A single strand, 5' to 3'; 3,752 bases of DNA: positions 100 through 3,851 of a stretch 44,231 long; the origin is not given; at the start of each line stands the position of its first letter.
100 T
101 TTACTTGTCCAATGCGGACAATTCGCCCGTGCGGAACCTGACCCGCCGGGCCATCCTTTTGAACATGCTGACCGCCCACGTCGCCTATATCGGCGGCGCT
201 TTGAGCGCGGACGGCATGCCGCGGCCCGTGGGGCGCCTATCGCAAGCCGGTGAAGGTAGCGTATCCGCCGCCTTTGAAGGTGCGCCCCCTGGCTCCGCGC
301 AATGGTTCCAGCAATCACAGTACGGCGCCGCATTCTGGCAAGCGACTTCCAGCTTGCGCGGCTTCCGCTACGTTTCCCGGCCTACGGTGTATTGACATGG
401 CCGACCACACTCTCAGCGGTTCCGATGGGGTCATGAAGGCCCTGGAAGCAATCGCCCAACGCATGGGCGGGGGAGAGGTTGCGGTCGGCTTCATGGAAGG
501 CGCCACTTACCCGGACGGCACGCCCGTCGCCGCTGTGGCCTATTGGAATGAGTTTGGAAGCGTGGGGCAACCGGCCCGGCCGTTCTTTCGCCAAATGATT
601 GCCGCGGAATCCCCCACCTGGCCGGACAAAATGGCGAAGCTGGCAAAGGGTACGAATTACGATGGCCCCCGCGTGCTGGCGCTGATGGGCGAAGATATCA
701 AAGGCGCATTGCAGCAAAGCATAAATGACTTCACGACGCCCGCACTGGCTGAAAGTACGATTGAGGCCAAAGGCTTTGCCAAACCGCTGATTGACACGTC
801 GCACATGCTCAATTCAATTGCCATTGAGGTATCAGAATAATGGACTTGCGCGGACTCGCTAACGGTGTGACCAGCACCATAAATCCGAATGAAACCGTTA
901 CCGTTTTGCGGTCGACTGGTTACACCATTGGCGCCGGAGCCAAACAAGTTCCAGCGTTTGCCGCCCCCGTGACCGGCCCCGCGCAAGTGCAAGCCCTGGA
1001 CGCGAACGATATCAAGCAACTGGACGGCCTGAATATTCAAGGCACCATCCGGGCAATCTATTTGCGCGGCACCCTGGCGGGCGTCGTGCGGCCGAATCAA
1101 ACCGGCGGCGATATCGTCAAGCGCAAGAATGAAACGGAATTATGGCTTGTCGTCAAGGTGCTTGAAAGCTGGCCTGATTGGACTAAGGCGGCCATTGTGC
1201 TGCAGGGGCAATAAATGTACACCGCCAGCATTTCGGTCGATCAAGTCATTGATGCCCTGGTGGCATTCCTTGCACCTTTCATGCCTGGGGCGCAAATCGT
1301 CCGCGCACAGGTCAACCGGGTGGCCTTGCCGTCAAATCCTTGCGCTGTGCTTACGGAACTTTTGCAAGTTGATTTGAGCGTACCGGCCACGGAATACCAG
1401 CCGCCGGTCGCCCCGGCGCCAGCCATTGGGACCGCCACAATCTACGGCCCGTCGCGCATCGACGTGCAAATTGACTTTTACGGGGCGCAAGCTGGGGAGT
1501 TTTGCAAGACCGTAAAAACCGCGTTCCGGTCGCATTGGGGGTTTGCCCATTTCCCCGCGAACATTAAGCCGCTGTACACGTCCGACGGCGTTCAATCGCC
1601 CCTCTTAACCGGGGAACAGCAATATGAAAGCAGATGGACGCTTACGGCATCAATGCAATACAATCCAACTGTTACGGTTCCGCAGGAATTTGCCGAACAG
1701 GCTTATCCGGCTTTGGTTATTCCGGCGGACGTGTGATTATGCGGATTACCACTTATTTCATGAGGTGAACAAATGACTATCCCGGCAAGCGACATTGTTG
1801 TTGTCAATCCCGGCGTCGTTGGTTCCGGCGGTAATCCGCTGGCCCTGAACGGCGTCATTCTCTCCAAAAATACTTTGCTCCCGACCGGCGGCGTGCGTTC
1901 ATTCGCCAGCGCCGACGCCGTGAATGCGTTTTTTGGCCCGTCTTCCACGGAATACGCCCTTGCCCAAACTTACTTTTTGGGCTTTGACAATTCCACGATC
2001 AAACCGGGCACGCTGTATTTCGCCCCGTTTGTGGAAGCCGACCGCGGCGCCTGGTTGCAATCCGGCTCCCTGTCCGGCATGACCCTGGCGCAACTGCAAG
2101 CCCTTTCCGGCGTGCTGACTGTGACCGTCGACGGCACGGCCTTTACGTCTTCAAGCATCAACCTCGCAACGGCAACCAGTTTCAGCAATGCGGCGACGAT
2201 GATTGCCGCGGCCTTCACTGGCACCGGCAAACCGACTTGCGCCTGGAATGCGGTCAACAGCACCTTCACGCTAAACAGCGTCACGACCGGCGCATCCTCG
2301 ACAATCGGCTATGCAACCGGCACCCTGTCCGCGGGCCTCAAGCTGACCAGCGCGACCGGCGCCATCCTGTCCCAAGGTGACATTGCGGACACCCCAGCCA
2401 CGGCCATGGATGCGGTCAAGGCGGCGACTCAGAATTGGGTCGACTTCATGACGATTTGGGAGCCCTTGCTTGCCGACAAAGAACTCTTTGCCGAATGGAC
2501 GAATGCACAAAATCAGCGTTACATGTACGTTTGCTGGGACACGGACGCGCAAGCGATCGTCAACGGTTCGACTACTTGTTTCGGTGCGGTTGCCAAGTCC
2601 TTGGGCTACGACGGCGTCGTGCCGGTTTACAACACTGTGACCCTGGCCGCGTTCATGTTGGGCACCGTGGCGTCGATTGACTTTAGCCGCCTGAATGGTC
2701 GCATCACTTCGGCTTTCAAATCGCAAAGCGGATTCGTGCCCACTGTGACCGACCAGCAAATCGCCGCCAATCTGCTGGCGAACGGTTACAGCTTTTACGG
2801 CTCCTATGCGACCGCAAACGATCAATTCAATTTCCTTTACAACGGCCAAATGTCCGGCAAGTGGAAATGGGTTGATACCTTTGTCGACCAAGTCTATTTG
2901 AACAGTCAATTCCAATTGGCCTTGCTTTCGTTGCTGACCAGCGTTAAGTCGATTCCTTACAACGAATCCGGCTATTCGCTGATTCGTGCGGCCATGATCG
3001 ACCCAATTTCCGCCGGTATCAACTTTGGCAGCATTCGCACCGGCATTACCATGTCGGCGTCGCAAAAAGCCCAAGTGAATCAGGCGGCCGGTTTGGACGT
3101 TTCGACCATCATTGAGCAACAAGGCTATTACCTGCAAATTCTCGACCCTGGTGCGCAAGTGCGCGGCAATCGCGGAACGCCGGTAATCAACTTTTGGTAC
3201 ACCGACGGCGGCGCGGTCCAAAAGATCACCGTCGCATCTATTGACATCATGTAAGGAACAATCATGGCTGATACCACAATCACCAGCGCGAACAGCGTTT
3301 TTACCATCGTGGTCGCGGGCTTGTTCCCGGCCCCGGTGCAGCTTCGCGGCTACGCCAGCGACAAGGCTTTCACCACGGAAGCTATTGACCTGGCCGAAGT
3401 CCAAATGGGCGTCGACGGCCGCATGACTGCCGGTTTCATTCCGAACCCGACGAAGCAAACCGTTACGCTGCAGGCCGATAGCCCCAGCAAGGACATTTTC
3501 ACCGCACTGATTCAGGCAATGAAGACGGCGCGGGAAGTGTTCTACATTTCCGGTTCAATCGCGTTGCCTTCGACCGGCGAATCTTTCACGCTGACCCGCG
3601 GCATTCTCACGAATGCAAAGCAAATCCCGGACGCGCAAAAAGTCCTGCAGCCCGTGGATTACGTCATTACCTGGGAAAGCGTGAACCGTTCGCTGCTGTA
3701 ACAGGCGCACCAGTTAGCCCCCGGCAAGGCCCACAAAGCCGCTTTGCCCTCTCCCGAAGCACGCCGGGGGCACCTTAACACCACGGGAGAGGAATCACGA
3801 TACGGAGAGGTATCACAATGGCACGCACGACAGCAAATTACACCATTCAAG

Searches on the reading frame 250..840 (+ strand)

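Call 38: search_protein_families(library=phrogs, proteins=[window:250-840:+], max_evalue=0.00001)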
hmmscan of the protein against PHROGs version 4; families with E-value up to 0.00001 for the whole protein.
window:250-840:+ (196 aa): 1 family
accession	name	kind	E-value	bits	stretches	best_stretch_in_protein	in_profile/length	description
phrog_222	-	connector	7.1e-44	151.5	1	55-195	112-262/276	tail completion or Neck1 protein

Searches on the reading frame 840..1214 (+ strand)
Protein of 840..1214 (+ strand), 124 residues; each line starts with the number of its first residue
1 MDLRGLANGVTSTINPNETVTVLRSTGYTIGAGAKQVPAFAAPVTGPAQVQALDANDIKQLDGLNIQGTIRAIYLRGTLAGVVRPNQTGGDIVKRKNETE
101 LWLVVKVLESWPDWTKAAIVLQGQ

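Call 38: search_protein_families(library=phrogs, proteins=[window:840-1214:+], max_evalue=0.00001)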
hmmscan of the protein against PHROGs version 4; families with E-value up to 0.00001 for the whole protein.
window:840-1214:+ (124 aa): 1 family
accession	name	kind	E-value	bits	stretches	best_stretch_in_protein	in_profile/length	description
phrog_1912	-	head and packaging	1.5e-36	126.6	1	1-123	1-120/122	head protein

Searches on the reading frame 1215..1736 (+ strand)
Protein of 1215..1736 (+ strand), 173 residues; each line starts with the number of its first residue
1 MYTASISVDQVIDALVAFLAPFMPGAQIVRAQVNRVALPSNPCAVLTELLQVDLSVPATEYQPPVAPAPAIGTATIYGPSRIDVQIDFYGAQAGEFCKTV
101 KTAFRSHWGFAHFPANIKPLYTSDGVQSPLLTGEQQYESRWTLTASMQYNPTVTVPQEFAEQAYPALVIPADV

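Call 38: search_protein_families(library=phrogs, proteins=[window:1215-1736:+], max_evalue=0.00001)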
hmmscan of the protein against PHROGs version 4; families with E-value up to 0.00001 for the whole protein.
window:1215-1736:+ (173 aa): 1 family
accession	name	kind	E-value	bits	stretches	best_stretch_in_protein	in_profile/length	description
phrog_1876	-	unknown function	1.2e-44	153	1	3-163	4-161/172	-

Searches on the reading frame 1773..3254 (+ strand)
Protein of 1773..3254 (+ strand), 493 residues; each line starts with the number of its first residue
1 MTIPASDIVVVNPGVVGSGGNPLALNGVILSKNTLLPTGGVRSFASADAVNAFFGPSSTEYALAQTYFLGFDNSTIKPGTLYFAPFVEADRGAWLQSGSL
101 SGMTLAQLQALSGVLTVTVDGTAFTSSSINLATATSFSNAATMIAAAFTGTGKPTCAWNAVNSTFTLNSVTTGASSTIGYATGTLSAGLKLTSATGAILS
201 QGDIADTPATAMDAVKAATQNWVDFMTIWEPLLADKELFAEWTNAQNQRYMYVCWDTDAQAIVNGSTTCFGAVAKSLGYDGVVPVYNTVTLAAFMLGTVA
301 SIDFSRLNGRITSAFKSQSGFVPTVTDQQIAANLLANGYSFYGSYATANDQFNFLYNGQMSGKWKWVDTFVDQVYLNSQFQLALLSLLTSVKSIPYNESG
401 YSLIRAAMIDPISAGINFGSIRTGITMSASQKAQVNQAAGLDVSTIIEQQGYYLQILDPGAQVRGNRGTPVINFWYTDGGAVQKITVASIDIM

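Call 38: search_protein_families(library=phrogs, proteins=[window:1773-3254:+], max_evalue=0.00001)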
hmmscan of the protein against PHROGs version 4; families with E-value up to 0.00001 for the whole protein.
window:1773-3254:+ (493 aa): 2 families
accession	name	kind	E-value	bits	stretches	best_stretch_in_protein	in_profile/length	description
phrog_205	-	tail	1.6e-93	315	1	1-489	11-430/455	tail sheath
phrog_9590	-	unknown function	8.4e-06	26.1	0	300-434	199-331/377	-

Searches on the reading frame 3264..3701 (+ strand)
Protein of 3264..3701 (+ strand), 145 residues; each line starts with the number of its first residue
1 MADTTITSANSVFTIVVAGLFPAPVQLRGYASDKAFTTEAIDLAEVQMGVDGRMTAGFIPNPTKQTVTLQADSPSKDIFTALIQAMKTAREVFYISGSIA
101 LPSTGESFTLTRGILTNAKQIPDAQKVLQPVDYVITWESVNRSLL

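Call 38: search_protein_families(library=phrogs, proteins=[window:3264-3701:+], max_evalue=0.00001)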
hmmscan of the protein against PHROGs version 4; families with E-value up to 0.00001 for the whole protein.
window:3264-3701:+ (145 aa): 3 families
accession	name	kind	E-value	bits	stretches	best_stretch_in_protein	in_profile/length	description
phrog_1964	-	head and packaging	4.4e-53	180.4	1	2-142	2-142/146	virion structural protein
phrog_280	-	head and packaging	2.5e-11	44.7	1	13-141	11-134/143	virion structural protein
phrog_2420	-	tail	5.2e-07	30.3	1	11-127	9-129/156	tail fiber protein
